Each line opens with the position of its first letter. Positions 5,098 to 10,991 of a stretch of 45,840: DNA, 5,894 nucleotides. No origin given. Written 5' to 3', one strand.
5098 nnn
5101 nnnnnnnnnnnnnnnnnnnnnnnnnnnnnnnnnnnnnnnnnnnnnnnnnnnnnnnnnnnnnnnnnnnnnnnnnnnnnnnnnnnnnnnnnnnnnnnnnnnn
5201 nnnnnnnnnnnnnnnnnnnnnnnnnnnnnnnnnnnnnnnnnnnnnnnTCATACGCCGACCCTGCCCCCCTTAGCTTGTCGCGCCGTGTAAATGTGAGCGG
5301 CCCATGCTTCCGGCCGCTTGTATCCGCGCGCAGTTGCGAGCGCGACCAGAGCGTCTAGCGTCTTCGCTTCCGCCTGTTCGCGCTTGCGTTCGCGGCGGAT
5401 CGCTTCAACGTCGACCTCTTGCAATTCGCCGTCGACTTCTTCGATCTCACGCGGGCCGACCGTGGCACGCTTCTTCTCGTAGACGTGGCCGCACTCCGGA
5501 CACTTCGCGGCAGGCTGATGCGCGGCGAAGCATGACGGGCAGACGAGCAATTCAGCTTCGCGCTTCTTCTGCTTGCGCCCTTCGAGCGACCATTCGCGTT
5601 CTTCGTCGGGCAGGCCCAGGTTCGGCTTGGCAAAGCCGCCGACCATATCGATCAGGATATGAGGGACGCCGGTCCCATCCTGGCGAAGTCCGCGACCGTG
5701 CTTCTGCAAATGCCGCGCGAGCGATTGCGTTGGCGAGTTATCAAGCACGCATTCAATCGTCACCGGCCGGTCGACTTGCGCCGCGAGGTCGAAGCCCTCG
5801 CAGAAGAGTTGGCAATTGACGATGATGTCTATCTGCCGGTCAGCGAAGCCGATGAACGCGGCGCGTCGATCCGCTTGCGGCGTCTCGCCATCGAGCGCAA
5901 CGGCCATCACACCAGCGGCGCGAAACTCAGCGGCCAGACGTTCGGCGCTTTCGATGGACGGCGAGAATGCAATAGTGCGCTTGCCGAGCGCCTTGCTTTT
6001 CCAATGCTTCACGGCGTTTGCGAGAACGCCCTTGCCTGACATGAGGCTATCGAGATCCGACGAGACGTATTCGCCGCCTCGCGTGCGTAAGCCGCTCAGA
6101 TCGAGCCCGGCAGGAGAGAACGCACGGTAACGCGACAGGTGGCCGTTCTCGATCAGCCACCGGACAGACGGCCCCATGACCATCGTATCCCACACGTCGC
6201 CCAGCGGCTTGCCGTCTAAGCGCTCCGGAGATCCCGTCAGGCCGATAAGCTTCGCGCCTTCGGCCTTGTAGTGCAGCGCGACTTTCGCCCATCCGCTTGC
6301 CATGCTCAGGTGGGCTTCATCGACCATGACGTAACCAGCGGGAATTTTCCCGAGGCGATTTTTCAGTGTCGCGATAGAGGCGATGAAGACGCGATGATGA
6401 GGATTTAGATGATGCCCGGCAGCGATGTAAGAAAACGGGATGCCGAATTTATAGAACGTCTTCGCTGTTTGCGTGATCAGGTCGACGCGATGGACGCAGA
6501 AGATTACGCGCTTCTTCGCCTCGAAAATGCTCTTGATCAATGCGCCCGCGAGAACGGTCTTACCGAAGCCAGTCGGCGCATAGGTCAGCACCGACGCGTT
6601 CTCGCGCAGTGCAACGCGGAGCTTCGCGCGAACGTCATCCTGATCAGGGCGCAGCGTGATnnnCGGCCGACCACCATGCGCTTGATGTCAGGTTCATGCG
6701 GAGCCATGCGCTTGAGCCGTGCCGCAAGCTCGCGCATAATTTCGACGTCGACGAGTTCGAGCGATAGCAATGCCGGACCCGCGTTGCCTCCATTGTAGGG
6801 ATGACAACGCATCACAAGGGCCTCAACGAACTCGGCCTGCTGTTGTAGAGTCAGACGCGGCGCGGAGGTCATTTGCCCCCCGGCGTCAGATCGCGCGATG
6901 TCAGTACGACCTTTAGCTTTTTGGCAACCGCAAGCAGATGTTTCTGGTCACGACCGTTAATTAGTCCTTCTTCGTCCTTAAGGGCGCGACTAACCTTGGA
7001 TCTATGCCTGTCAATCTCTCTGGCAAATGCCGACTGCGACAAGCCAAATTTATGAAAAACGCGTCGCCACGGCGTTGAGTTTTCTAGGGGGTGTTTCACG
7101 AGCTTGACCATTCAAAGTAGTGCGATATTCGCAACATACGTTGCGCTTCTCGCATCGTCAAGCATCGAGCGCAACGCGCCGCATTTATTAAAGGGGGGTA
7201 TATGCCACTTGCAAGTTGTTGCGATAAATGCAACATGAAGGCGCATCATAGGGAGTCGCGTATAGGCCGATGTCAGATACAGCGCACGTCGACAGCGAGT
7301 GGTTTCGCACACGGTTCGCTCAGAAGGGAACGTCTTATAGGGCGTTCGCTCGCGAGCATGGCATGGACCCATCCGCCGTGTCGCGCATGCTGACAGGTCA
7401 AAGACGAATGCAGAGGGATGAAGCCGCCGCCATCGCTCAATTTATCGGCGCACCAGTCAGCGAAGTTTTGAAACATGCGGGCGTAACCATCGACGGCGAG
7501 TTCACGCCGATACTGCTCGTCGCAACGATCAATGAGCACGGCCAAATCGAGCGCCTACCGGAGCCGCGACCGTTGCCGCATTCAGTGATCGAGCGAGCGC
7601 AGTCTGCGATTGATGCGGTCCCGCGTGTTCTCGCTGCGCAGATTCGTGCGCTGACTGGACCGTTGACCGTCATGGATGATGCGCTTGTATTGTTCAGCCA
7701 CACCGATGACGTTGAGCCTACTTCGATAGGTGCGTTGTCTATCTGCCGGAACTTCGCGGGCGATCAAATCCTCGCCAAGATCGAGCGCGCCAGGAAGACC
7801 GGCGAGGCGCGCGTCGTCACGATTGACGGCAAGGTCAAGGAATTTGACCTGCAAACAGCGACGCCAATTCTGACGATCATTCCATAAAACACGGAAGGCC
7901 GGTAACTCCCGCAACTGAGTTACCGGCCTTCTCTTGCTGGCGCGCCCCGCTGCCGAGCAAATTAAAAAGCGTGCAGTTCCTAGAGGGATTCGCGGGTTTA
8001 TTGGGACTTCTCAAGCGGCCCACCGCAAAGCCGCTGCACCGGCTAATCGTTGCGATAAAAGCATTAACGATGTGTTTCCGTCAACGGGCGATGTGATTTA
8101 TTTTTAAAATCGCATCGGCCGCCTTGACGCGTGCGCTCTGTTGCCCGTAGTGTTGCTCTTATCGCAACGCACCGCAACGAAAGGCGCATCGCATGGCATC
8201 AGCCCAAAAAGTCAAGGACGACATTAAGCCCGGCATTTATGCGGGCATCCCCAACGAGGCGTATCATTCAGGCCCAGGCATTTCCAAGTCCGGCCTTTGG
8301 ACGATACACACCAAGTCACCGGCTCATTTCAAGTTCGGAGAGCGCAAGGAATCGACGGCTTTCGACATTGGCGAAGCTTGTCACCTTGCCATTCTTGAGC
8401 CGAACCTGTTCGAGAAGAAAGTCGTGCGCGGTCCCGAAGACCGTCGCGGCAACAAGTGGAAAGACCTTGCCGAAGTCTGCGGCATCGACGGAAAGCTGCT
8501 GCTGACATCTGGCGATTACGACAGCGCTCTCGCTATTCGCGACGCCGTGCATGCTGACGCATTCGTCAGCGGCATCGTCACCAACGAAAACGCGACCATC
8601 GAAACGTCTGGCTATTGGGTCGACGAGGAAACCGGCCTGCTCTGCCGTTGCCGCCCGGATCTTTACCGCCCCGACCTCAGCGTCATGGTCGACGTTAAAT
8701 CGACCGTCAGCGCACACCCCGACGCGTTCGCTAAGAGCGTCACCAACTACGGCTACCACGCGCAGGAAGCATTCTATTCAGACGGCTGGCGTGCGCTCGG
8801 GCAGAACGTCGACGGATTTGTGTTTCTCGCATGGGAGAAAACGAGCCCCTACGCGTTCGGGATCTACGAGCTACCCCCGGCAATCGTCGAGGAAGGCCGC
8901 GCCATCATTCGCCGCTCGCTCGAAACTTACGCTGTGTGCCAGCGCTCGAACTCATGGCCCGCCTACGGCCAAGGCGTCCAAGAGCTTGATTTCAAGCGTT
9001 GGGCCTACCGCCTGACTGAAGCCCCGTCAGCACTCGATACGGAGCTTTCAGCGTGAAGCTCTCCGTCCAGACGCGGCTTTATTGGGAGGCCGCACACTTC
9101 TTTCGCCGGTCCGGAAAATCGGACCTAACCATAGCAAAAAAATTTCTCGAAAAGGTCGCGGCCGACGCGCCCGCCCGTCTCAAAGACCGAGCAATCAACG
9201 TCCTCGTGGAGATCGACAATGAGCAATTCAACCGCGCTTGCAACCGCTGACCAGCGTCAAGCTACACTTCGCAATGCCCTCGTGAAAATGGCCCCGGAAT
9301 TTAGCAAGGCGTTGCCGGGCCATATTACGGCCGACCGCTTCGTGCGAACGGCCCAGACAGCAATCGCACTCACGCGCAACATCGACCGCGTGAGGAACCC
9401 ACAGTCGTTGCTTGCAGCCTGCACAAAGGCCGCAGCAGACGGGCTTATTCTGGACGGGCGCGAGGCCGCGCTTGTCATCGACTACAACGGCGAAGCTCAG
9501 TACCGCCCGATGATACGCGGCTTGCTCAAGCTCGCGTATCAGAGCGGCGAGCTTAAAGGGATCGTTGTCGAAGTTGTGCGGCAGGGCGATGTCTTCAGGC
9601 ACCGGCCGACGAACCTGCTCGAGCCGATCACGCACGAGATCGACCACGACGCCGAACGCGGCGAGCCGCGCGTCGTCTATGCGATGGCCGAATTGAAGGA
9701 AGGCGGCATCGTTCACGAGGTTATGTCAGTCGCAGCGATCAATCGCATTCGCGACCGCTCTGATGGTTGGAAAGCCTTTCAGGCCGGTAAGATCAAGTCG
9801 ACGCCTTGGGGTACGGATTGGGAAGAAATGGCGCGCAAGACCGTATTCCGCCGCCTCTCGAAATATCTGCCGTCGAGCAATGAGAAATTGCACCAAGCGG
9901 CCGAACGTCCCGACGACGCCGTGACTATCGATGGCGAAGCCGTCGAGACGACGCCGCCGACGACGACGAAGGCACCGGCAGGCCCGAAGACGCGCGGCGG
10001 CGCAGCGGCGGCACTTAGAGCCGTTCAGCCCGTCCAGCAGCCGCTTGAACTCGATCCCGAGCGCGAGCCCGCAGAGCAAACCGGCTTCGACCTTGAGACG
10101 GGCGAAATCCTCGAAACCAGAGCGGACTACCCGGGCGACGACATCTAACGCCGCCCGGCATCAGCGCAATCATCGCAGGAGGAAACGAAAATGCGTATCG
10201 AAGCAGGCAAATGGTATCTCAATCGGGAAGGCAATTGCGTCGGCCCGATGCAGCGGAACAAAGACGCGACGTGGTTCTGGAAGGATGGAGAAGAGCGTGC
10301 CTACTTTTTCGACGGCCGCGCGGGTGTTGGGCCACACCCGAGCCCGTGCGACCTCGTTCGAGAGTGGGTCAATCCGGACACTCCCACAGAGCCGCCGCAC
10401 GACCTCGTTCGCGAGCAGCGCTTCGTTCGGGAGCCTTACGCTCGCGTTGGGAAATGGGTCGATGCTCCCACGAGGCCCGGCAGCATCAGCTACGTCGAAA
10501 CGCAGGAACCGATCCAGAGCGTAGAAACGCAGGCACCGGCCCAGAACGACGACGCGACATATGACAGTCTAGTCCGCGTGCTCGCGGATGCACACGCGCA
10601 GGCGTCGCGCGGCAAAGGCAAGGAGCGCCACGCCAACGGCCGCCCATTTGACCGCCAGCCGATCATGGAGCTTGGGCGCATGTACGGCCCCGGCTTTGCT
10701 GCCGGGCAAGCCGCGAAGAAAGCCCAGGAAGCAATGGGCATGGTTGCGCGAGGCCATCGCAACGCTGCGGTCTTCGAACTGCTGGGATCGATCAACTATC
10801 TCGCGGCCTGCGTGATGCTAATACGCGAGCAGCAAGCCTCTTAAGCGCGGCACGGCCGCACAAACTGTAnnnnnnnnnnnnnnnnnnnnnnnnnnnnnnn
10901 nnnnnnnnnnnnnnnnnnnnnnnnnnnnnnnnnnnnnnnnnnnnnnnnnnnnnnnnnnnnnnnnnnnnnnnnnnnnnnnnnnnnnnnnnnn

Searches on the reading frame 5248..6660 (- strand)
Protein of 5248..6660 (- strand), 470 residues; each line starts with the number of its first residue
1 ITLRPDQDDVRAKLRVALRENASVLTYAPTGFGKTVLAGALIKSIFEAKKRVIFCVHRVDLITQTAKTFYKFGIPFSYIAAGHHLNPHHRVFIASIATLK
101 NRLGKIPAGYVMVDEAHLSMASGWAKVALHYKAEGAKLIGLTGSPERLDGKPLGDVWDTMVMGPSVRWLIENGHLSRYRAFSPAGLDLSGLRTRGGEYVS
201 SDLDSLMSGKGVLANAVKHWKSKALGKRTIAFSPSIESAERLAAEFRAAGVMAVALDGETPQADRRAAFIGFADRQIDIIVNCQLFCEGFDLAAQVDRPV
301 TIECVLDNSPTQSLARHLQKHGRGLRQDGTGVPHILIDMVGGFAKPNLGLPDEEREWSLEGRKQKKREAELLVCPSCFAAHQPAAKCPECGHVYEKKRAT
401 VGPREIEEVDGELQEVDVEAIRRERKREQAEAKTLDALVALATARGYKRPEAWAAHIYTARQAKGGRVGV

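Call 31: search_protein_families(library=phrogs, proteins=[window:5248-6660:-], max_evalue=0.001)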
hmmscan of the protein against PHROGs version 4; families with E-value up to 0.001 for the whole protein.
window:5248-6660:- (470 aa): 2 families
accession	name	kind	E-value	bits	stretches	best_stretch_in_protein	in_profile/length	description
phrog_16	-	DNA, RNA and nucleotide metabolism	1.1e-77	263.2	1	1-425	271-670/986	DNA helicase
phrog_16259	-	DNA, RNA and nucleotide metabolism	3e-06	27.7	1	17-119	129-236/330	DNA helicase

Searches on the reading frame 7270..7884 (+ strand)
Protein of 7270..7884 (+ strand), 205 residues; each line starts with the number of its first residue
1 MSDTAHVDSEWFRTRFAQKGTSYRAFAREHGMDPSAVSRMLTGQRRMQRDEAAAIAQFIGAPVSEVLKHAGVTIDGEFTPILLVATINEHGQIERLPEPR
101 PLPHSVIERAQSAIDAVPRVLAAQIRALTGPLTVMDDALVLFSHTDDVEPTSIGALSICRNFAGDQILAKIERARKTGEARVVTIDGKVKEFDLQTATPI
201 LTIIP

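Call 31: search_protein_families(library=phrogs, proteins=[window:7270-7884:+], max_evalue=0.001)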
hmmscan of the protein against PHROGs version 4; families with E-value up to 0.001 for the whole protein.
window:7270-7884:+ (205 aa): 9 families
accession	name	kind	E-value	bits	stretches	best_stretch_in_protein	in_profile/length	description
phrog_925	-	DNA, RNA and nucleotide metabolism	1.3e-09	38.7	1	11-57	8-54/67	HTH DNA binding protein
phrog_3949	-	transcription regulation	3.6e-09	37.9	1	9-84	14-90/161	transcriptional repressor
phrog_638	-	transcription regulation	1.1e-06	29.6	1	17-68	14-65/145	transcriptional regulator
phrog_4583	-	transcription regulation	3.7e-06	27.9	1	12-68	15-71/81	transcriptional repressor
phrog_769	-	transcription regulation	5.1e-06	27.4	1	5-66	9-67/89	transcriptional repressor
phrog_4441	-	DNA, RNA and nucleotide metabolism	2.2e-05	25.7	1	19-68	17-66/98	HTH DNA binding protein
phrog_4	-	transcription regulation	2.3e-05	24.6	1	13-75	142-200/400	transcriptional repressor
phrog_2328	-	transcription regulation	0.00021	22.1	1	17-64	25-72/128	transcriptional repressor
phrog_3642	-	DNA, RNA and nucleotide metabolism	0.0009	20.1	0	18-55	19-56/79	HTH DNA binding protein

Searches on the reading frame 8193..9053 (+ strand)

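Call 31: search_protein_families(library=phrogs, proteins=[window:8193-9053:+], max_evalue=0.001)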
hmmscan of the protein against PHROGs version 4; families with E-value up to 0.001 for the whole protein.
window:8193-9053:+ (287 aa): 3 families
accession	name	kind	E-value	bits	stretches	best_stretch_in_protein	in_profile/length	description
phrog_412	-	DNA, RNA and nucleotide metabolism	3.8e-88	297.6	1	6-275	131-410/440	exonuclease VIII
phrog_607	-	DNA, RNA and nucleotide metabolism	9.3e-34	117.8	2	99-258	703-859/883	exonuclease VII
phrog_28222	-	DNA, RNA and nucleotide metabolism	1.8e-09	37.3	1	97-194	762-864/941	exonuclease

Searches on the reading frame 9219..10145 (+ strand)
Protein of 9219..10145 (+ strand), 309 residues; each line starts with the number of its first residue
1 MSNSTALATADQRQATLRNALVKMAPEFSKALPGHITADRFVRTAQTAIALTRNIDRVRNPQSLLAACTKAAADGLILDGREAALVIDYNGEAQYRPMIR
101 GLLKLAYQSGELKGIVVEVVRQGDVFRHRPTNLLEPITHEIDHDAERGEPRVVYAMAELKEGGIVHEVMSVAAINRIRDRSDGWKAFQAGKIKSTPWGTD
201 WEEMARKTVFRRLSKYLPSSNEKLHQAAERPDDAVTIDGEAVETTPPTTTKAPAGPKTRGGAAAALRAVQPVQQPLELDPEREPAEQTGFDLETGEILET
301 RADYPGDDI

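Call 31: search_protein_families(library=phrogs, proteins=[window:9219-10145:+], max_evalue=0.001)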
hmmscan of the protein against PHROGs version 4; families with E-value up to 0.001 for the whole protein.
window:9219-10145:+ (309 aa): 2 families
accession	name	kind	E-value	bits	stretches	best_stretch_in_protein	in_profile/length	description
phrog_148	-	DNA, RNA and nucleotide metabolism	3.3e-56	192.5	1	9-298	21-303/387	RecT-like ssDNA annealing protein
phrog_34786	-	unknown function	3.7e-05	24.8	1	21-76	35-89/116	-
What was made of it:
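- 8193..10148 (+): RecE-like exonuclease (8193-9056) and RecT-like annealing protein (9219-10148). Context only: a possible driver of short-homology recombination. phrog_412, E = 4e-88; phrog_148, E = 3e-56 (call 31).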

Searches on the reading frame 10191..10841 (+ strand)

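Call 31: search_protein_families(library=phrogs, proteins=[window:10191-10841:+], max_evalue=0.001)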
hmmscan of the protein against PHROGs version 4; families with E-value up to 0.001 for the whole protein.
window:10191-10841:+ (217 aa): 2 families
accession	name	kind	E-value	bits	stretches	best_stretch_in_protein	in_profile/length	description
phrog_13898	-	unknown function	2e-33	117.3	1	123-215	87-176/327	-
phrog_8209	-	unknown function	2.5e-19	71.4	1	109-215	162-266/272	-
